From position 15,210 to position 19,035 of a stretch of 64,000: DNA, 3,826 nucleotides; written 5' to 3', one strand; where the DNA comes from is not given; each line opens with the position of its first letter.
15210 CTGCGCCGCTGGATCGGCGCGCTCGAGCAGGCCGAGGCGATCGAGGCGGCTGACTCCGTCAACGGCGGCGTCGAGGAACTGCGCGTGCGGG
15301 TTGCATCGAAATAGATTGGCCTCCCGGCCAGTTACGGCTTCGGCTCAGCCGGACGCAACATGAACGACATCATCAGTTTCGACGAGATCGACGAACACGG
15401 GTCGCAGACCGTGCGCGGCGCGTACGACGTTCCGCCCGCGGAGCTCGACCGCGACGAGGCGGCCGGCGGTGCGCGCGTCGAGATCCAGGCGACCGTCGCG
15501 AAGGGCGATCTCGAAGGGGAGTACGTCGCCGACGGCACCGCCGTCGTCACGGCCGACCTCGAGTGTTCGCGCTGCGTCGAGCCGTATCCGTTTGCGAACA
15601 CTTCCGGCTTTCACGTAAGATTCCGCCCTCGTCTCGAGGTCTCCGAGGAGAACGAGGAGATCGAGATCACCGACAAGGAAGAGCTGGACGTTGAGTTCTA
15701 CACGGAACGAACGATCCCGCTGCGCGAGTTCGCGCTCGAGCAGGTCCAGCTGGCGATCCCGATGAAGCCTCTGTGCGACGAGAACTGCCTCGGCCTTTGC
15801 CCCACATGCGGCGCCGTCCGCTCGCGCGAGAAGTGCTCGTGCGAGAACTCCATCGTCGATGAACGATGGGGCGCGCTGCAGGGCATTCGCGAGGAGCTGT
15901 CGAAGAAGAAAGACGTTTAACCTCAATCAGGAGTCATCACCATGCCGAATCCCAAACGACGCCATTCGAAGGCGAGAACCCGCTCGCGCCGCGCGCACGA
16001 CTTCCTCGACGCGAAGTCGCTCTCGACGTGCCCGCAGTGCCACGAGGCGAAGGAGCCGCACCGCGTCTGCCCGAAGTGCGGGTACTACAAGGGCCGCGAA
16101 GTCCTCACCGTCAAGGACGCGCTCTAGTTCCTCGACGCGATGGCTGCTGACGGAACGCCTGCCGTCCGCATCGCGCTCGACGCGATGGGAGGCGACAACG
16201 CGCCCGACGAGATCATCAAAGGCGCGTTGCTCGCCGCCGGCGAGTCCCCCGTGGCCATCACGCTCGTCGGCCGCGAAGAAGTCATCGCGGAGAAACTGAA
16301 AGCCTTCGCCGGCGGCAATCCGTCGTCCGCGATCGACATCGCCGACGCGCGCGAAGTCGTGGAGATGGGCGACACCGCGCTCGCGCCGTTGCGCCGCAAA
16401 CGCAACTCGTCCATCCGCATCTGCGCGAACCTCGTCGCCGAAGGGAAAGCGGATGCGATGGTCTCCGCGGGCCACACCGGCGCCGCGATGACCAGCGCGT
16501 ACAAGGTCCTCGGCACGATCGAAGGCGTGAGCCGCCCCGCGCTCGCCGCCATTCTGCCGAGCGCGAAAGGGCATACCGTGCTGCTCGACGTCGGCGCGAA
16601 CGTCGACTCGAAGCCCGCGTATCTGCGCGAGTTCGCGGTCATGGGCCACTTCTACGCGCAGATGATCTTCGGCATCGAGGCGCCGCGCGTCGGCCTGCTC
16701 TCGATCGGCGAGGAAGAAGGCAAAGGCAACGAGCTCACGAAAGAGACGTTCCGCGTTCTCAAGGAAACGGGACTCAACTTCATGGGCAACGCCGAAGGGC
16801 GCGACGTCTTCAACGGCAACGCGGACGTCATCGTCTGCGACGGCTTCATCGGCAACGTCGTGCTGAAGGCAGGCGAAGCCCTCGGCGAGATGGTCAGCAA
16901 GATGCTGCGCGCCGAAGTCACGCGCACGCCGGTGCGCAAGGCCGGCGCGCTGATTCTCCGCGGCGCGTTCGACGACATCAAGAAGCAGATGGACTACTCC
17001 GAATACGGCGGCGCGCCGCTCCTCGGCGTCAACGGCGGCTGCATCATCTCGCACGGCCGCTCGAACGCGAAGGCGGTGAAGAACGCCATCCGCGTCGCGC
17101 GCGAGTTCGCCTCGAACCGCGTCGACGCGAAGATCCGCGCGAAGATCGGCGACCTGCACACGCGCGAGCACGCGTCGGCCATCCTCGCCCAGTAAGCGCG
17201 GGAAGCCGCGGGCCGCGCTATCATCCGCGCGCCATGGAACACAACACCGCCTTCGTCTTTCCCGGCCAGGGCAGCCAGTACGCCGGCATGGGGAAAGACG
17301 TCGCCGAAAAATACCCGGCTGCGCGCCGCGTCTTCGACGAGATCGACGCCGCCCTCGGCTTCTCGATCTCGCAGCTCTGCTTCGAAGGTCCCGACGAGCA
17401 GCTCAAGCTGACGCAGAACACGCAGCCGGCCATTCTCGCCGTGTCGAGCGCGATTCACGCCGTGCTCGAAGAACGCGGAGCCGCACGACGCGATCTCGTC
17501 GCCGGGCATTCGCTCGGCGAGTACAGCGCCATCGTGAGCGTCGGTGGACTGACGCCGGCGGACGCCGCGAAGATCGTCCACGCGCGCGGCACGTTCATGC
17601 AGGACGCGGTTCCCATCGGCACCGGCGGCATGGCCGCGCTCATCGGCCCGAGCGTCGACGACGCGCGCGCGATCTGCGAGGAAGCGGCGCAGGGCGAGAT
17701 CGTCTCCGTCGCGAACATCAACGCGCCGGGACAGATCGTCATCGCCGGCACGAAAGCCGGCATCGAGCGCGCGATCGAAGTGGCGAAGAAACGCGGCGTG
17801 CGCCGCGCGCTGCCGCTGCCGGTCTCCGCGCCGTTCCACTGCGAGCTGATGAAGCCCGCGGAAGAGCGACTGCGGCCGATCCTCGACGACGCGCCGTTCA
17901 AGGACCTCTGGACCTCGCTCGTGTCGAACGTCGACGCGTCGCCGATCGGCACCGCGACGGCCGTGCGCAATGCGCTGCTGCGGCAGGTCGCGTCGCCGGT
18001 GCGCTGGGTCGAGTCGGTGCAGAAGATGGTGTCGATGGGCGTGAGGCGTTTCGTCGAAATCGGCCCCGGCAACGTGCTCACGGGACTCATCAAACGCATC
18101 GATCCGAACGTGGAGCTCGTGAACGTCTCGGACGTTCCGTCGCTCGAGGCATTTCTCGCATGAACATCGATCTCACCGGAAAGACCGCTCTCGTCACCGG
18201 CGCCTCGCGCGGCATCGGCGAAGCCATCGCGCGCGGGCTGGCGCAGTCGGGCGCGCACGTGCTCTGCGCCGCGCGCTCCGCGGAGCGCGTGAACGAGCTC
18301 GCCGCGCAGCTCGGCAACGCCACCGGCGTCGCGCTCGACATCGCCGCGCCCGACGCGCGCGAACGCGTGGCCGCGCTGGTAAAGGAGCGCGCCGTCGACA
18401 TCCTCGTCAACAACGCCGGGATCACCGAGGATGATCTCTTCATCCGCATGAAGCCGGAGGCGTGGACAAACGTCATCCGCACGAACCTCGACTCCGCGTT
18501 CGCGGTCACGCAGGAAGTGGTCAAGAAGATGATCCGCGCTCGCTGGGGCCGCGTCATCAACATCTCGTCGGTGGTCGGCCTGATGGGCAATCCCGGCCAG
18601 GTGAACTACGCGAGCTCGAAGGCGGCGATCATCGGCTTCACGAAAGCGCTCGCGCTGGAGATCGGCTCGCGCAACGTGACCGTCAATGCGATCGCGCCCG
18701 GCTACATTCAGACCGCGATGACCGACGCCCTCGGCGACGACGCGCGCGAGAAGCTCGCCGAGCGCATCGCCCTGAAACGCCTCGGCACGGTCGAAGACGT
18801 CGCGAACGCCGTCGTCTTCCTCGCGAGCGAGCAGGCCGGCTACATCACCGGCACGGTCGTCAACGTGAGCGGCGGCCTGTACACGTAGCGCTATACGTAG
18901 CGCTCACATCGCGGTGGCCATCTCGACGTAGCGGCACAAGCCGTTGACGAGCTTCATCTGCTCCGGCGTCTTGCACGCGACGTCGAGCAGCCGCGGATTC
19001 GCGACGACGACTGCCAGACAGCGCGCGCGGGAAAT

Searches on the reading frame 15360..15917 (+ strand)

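Call 14: search_protein_families(library=pfam, proteins=[window:15360-15917:+], max_evalue=0.001)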
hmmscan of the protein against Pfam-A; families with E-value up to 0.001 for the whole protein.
window:15360-15917:+ (186 aa): 1 family
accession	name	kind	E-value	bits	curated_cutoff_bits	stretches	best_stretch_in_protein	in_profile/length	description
PF02620.22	YceD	-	1.7e-23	83.4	33.2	1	58-175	2-117/119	Large ribosomal RNA subunit accumulation protein YceD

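Call 15: search_protein_families(library=padloc, proteins=[window:15360-15917:+], max_evalue=0.001)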
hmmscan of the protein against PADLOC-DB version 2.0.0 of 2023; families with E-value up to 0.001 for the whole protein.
window:15360-15917:+ (186 aa): 0 families

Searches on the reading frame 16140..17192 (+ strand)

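Call 14: search_protein_families(library=pfam, proteins=[window:16140-17192:+], max_evalue=0.001)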
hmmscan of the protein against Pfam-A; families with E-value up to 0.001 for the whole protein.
window:16140-17192:+ (351 aa): 2 families
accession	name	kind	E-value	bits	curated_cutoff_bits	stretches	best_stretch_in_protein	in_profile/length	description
PF02504.20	FA_synthesis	-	9.8e-114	380.2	29.1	1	9-328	1-321/324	Fatty acid synthesis protein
PF01515.24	PTA_PTB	-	4.8e-06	26.6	24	1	87-201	100-215/319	Phosphate acetyl/butaryl transferase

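Call 15: search_protein_families(library=padloc, proteins=[window:16140-17192:+], max_evalue=0.001)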
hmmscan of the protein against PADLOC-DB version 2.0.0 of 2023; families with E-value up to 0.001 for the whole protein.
window:16140-17192:+ (351 aa): 0 families

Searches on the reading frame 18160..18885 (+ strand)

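Call 14: search_protein_families(library=pfam, proteins=[window:18160-18885:+], max_evalue=0.001)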
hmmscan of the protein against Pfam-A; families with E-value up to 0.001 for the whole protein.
window:18160-18885:+ (242 aa): 8 families
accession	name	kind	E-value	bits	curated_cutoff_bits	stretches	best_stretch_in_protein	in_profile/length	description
PF13561.12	adh_short_C2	-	1.2e-59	202.2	27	1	14-240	1-235/236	Enoyl-(Acyl carrier protein) reductase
PF00106.31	adh_short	-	4.7e-59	199.6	26.6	1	8-194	1-193/195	short chain dehydrogenase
PF08659.16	KR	-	1.4e-17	64.6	22.6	1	9-161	2-160/180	KR domain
PF01370.27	Epimerase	-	2.7e-07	30.7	20.9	1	10-169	1-161/240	NAD dependent epimerase/dehydratase family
PF03435.24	Sacchrp_dh_NADP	-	1.4e-05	25.9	25.1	1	14-120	5-114/129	Saccharopine dehydrogenase NADP binding domain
PF13460.12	NAD_binding_10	-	5.6e-05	23.5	27.2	1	14-186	1-149/184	NAD(P)H-binding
PF00107.32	ADH_zinc_N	-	8.9e-05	22.9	31.8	1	18-88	1-68/129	Zinc-binding dehydrogenase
PF03807.23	F420_oxidored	-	0.00022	22.2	21.6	1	19-64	10-58/94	NADP oxidoreductase coenzyme F420-dependent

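Call 15: search_protein_families(library=padloc, proteins=[window:18160-18885:+], max_evalue=0.001)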
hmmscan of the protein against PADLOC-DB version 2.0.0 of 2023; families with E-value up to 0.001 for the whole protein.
window:18160-18885:+ (242 aa): 0 families
